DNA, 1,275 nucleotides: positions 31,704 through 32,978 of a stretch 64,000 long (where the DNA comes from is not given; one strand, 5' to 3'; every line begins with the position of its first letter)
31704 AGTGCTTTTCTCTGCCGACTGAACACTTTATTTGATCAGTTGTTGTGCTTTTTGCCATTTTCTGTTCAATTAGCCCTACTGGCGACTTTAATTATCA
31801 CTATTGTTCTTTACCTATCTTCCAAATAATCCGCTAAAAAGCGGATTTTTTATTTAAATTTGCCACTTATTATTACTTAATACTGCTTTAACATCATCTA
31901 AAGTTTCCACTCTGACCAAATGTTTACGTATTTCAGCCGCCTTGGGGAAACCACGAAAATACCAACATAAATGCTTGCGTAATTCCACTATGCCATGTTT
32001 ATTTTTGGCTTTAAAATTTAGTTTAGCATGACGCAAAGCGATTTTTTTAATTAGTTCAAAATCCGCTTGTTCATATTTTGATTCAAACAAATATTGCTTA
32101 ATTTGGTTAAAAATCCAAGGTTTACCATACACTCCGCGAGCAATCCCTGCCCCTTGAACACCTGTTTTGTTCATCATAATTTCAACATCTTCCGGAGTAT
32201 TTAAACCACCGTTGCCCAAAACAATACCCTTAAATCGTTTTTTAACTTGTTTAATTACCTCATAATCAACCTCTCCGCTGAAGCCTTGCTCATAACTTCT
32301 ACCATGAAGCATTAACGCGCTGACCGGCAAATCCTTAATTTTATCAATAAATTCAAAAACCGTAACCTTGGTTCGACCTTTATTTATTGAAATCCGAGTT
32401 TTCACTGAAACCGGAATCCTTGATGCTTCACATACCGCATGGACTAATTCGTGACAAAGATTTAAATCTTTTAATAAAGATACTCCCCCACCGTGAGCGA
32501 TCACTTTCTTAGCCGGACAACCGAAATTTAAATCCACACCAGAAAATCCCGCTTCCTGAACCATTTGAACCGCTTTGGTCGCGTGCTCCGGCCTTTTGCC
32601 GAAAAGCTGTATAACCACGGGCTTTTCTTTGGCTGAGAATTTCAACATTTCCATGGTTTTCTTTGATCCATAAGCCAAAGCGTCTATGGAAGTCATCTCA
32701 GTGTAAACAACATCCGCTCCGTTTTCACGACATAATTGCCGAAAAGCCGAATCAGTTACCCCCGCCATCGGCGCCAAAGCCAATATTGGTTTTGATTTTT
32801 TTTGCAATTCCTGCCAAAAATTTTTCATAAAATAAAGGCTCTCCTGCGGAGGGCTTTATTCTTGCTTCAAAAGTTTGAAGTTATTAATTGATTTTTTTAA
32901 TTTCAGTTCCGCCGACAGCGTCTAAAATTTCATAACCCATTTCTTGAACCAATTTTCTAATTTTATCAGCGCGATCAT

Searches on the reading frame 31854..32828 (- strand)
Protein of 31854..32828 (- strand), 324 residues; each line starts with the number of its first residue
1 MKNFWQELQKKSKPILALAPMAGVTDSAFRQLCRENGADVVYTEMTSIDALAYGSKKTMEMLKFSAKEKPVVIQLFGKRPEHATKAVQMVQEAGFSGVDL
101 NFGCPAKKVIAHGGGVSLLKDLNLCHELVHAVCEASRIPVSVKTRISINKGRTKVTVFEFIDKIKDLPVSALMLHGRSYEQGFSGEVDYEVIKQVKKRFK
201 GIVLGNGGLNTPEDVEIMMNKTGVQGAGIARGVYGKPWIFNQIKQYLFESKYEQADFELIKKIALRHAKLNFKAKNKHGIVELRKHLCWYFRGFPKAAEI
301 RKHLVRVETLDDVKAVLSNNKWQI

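Call 57: search_protein_families(library=pfam, proteins=[window:31854-32828:-], max_evalue=0.0001)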
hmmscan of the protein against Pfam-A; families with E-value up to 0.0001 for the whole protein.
window:31854-32828:- (324 aa): 2 families
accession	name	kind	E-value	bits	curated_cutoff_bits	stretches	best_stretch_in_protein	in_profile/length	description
PF01207.24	Dus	-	6.8e-76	255.8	20.4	1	18-317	2-302/311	Dihydrouridine synthase (Dus)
PF00977.27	His_biosynth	-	5.3e-05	23.2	23.6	0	119-234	106-223/228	Histidine biosynthesis protein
